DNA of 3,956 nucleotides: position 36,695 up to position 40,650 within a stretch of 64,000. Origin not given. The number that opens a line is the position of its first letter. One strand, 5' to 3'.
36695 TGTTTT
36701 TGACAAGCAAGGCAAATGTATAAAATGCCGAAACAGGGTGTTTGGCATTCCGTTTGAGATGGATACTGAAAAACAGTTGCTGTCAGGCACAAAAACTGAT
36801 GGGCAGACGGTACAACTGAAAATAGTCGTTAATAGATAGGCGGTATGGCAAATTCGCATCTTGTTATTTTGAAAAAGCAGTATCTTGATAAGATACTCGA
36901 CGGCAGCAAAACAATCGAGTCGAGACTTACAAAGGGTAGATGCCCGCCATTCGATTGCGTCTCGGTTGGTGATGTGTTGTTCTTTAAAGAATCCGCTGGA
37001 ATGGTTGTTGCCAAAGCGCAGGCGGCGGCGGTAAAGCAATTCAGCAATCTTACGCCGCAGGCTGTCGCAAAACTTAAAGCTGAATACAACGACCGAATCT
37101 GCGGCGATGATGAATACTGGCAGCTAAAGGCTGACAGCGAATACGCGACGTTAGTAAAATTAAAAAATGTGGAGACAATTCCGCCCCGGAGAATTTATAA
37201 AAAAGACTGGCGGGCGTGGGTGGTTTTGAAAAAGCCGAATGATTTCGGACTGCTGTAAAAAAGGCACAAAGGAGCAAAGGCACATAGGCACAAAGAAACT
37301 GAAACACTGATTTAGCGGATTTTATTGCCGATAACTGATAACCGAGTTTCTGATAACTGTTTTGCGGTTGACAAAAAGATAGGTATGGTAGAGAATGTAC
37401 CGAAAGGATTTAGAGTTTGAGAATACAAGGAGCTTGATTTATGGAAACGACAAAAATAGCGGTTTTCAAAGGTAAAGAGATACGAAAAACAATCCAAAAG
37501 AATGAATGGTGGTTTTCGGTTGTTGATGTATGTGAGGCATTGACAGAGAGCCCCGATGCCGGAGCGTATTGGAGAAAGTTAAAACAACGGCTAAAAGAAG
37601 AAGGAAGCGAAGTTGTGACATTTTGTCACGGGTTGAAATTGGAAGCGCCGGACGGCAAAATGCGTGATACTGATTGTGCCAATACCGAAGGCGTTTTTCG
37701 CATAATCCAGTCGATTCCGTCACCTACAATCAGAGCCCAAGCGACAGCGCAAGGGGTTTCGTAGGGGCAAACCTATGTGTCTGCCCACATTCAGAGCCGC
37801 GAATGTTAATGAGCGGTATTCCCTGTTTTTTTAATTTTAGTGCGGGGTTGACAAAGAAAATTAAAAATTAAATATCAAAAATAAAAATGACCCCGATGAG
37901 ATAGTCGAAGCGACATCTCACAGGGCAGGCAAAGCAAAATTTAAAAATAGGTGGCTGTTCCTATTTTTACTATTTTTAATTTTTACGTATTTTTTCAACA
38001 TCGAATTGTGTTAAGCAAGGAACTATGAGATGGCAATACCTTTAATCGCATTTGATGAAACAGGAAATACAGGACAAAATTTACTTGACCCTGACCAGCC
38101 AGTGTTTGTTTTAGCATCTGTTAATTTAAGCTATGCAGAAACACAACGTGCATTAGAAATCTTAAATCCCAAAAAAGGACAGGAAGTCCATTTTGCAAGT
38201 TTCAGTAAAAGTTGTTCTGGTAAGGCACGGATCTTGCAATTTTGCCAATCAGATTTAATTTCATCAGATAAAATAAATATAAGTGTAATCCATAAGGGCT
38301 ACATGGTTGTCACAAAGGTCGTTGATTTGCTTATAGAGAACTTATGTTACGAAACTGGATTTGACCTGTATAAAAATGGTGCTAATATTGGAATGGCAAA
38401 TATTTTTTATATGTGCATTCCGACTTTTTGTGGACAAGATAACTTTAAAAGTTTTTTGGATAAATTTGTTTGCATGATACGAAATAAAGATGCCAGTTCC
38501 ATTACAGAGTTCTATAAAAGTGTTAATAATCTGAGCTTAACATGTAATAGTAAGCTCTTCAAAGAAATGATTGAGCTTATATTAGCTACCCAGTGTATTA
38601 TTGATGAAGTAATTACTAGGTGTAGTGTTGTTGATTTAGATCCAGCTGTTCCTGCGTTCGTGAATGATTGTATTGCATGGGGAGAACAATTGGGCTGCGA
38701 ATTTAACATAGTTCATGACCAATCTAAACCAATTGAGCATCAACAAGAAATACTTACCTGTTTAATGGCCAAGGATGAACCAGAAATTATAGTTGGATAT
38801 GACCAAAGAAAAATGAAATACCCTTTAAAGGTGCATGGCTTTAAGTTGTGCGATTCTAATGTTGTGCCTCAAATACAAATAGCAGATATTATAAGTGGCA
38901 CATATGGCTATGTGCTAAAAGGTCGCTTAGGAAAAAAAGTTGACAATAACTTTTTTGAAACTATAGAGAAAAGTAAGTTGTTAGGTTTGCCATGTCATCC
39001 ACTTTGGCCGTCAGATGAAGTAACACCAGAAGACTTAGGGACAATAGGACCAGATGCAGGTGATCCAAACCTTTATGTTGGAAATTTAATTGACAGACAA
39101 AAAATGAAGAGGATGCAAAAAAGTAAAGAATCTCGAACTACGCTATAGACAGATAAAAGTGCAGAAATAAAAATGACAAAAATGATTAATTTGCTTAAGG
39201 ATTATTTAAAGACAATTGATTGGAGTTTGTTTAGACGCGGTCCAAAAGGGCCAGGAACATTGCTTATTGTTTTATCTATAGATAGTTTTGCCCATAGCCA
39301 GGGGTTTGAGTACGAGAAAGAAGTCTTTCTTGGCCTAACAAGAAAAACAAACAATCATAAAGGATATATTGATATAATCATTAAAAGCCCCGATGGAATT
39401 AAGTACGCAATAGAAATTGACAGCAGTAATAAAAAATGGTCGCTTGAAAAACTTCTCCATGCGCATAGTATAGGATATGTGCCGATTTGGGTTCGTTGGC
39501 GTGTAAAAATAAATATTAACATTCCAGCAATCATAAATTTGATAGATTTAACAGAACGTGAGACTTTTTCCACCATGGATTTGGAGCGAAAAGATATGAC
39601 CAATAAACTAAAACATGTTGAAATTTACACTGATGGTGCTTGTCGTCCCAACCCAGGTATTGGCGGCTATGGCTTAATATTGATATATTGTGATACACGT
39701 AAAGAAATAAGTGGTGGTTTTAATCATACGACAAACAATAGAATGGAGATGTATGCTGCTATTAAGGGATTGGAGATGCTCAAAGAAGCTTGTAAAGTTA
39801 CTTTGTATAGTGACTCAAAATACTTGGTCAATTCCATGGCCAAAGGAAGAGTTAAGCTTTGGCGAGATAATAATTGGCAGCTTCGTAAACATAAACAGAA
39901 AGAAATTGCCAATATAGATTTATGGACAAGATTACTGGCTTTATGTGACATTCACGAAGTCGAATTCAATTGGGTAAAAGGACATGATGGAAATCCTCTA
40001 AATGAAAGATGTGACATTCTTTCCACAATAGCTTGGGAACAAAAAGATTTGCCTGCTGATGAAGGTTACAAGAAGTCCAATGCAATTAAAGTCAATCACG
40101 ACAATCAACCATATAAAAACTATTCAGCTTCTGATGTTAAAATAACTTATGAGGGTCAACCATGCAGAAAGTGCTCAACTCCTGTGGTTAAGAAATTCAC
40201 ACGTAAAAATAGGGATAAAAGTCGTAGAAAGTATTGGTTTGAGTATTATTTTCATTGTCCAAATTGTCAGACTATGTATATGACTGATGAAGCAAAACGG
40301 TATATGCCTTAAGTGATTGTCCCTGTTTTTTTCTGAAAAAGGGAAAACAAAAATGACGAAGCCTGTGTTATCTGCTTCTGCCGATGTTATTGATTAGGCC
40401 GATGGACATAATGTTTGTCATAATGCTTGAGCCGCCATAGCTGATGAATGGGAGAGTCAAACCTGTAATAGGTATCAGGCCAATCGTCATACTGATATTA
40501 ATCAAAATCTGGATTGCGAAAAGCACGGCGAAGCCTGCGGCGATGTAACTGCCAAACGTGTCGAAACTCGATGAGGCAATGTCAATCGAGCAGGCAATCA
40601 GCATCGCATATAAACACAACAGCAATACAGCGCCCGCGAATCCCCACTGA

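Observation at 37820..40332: AT-rich 2.5-kb two-gene islet bracketed by a 13-bp direct repeat: candidate uncharacterised defence-type module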

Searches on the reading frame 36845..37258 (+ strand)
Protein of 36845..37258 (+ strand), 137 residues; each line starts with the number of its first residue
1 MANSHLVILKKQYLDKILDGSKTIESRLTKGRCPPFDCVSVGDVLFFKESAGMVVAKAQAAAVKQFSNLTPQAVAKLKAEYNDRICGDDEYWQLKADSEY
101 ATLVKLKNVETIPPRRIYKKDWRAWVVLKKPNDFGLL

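Call 5: search_protein_families(library=pfam, proteins=[window:36845-37258:+], max_evalue=0.1)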
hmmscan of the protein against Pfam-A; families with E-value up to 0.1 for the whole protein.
window:36845-37258:+ (137 aa): 1 family
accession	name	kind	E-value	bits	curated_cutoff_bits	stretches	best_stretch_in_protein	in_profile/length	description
PF04266.20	ASCH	-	5.5e-05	24.3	21.2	1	9-73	3-65/103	ASCH domain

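Call 6: search_protein_families(library=padloc, proteins=[window:36845-37258:+], max_evalue=0.1)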
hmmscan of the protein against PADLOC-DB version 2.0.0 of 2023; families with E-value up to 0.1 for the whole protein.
window:36845-37258:+ (137 aa): 0 families

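Call 7: search_protein_families(library=ncbifam, proteins=[window:36845-37258:+], max_evalue=0.1)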
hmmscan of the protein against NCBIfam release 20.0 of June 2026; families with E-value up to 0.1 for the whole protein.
window:36845-37258:+ (137 aa): 0 families

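Call 8: search_protein_families(library=phrogs, proteins=[window:36845-37258:+], max_evalue=0.1)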
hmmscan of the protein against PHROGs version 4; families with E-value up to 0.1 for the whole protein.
window:36845-37258:+ (137 aa): 3 families
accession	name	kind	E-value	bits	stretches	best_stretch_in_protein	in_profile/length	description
phrog_3136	-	unknown function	0.0069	17.4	1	6-109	6-100/134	-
phrog_19935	-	DNA, RNA and nucleotide metabolism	0.019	16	1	1-52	1-49/116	RNA-binding protein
phrog_625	-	unknown function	0.061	14.5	0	8-30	7-29/98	-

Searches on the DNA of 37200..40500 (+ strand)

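Call 43: search_rna_families(source=window, start=37200, end=40500, threshold=evalue, max_evalue=10, show_alignments=3)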
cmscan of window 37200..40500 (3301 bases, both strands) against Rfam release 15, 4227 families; matches with E-value up to 10: 5.
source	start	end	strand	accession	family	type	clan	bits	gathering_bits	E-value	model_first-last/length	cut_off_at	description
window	38468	38541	+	RF00135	snoZ223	Gene; snRNA; snoRNA; CD-box;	CL00051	18.9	45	5.3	1-94/94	no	Small nucleolar RNA Z223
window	38417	38545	+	RF00408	SNORA1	Gene; snRNA; snoRNA; HACA-box;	-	18.5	70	9.4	1-135/135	no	Small nucleolar RNA SNORA1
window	38352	38426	+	RF00823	lsy-6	Gene; miRNA;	-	16.7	60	7.2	1-74/74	no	lsy-6 microRNA precursor family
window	37889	38007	+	RF02143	HYMAI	Gene; lncRNA;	-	16.2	80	3.5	105-241/241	no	Hydatidiform mole associated and imprinted conserved region 1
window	39233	39350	-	RF00645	MIR169_2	Gene; miRNA;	CL00098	14.6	50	6.4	1-118/118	no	MIR169_2 microRNA precursor family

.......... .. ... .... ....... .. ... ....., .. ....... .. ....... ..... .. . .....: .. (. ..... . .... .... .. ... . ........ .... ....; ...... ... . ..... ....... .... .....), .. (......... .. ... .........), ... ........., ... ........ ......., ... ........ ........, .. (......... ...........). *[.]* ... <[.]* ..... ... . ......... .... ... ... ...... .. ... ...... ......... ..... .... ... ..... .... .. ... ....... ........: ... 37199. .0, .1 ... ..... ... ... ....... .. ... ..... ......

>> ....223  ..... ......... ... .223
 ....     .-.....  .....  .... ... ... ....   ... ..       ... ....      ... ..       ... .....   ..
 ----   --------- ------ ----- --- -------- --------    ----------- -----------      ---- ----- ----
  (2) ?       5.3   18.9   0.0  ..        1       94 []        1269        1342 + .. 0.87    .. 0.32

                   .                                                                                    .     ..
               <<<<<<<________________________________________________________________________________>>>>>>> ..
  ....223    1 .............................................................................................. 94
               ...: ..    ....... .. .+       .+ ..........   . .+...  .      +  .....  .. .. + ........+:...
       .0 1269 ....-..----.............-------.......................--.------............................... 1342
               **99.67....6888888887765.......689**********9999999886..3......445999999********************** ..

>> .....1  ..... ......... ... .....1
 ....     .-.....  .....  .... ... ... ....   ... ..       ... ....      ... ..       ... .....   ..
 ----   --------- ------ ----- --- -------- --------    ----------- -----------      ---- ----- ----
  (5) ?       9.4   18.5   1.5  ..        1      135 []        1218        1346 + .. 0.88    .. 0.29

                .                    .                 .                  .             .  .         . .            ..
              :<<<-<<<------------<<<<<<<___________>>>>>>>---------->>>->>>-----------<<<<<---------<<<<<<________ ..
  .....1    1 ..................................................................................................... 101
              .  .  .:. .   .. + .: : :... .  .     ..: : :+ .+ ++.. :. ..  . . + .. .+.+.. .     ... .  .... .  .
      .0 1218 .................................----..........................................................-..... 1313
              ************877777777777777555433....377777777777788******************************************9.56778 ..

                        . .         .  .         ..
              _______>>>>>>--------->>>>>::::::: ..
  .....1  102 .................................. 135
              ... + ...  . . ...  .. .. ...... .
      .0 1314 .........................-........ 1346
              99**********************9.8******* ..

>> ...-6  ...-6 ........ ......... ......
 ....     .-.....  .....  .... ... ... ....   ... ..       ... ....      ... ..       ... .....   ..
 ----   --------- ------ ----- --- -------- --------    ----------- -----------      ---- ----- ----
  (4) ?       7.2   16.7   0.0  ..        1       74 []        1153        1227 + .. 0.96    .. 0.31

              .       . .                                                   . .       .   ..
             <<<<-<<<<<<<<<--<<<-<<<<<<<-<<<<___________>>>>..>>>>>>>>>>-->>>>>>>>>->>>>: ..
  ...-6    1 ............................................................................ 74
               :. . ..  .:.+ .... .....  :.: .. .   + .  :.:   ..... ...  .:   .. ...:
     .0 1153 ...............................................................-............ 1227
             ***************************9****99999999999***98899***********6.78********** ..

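Call 56: search_rna_families(sources=[L009, L010, L011, L012, L013, L014, L015, L016, L017, L018, L019, L020, L021, L022, L023, L024, L025, L026, L027, L028], threshold=gathering)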
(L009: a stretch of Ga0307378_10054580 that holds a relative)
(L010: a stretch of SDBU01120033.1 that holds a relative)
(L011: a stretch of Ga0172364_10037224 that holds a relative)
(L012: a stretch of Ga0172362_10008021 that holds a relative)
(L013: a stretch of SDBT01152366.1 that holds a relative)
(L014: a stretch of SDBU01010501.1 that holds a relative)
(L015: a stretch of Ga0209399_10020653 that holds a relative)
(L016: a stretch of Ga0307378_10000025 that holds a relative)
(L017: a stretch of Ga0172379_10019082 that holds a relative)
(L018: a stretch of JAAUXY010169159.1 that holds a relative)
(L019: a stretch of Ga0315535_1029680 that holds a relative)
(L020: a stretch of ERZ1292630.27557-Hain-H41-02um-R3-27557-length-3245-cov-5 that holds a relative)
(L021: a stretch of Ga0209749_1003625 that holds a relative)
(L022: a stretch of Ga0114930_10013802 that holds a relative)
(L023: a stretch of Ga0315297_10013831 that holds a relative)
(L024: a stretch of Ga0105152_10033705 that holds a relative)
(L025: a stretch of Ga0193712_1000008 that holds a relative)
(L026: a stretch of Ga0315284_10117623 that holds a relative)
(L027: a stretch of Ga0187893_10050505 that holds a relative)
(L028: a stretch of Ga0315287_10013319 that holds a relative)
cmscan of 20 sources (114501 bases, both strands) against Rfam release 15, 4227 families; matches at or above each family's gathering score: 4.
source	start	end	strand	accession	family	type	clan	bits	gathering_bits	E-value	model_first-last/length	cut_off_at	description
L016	7591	7755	-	RF02001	group-II-D1D4-3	Intron;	CL00102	127.7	32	1.1e-25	1-170/170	no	Group II catalytic intron D1-D4-3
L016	7309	7404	-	RF01998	group-II-D1D4-1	Intron;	CL00102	65.1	35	3.6e-09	1-84/84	no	Group II catalytic intron D1-D4-1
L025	7519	7612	+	RF01051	c-di-GMP-I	Cis-reg; riboswitch;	CL00126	44.5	35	3.4e-05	1-87/87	no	c-di-GMP-I riboswitch aptamer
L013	3177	3229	-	RF00005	tRNA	Gene; tRNA;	CL00001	36.6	29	0.00085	20-71/71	5'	tRNA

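Call 99: search_rna_families(sources=[L128, L111], threshold=gathering)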
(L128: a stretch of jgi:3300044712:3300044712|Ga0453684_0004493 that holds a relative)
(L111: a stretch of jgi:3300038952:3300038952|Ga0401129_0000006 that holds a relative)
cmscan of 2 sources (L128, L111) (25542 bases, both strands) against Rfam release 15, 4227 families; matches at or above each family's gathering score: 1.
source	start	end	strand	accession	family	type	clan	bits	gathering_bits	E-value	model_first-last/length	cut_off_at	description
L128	3220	3353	+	RF02003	group-II-D1D4-4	Intron;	CL00102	79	49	5e-16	1-138/138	no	Group II catalytic intron D1-D4-4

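Call 106: search_rna_families(sources=[L130, L131, L121, L089, L090, L091, L092, L093, L095, L096, L101, L103, L104], threshold=gathering)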
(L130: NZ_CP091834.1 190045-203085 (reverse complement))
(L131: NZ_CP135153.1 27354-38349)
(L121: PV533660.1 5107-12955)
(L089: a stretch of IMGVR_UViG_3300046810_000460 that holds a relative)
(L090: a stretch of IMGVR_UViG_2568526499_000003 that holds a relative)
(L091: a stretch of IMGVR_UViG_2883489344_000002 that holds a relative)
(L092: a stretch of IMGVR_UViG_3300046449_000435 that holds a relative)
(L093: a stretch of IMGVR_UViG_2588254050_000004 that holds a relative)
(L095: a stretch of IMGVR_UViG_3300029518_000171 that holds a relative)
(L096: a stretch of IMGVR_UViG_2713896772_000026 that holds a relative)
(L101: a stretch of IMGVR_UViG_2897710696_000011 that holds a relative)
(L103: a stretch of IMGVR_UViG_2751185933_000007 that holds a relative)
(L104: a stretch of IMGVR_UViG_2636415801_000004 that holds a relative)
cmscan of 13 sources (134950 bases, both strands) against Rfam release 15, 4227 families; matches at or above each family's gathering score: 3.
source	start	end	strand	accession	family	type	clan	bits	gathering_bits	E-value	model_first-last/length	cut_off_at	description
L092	4761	4845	+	RF02221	sRNA-Xcc1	Gene; sRNA;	-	74.4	53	2.2e-11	1-87/87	no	sRNA-Xcc1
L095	4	123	+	RF01859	Phe_leader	Cis-reg; leader;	-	68.3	55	4.2e-09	1-125/125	no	Phenylalanine leader peptide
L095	3819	3963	+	RF02082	STnc540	Gene; sRNA;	-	41.1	38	3e-05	1-202/202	no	Enterobacterial sRNA STnc540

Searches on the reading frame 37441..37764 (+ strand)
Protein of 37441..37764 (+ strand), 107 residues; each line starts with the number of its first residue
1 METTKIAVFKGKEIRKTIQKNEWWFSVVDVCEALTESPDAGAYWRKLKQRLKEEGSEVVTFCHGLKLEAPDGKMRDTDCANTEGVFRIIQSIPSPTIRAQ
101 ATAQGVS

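Call 5: search_protein_families(library=pfam, proteins=[window:37441-37764:+], max_evalue=0.1)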
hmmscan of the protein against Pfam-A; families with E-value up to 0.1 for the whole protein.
window:37441-37764:+ (107 aa): 2 families
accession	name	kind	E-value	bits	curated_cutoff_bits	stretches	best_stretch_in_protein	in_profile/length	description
PF02498.22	Bro-N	-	5e-10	40.3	25.6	1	14-96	2-82/96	BRO family, N-terminal domain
PF18863.6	AbiJ_NTD4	-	0.017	16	34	1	11-56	75-125/152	AbiJ N-terminal domain 4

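Call 6: search_protein_families(library=padloc, proteins=[window:37441-37764:+], max_evalue=0.1)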
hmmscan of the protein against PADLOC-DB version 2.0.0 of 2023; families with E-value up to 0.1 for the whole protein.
window:37441-37764:+ (107 aa): 2 families
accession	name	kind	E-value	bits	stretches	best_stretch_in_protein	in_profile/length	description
PDLC04920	PDC-S13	-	3.7e-42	142.6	1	1-96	1-99/286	-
PDLC04841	PDC-S04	-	5.7e-21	73.4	1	4-95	5-101/292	-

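Call 7: search_protein_families(library=ncbifam, proteins=[window:37441-37764:+], max_evalue=0.1)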
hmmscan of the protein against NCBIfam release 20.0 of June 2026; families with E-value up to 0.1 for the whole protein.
window:37441-37764:+ (107 aa): 0 families

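Call 8: search_protein_families(library=phrogs, proteins=[window:37441-37764:+], max_evalue=0.1)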
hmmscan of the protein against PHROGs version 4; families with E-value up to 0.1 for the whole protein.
window:37441-37764:+ (107 aa): 8 families
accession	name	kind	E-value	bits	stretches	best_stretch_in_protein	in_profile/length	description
phrog_15286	-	unknown function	2.2e-25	90.2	1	4-96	5-99/274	-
phrog_5060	-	transcription regulation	0.0009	20.3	1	4-89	7-90/224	anti-repressor Ant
phrog_130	-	transcription regulation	0.0014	18.7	1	2-35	156-191/480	anti-repressor Ant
phrog_2977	-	transcription regulation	0.0022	18.8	1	1-35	61-95/150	anti-repressor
phrog_9976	-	transcription regulation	0.0031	18.4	1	5-48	2-44/188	anti-repressor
phrog_245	-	transcription regulation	0.014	16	1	3-50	40-85/319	anti-repressor Ant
phrog_463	-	transcription regulation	0.021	15.4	1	4-58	3-58/250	anti-repressor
phrog_2899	-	transcription regulation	0.042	14.4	1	8-34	11-38/263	anti-repressor Ant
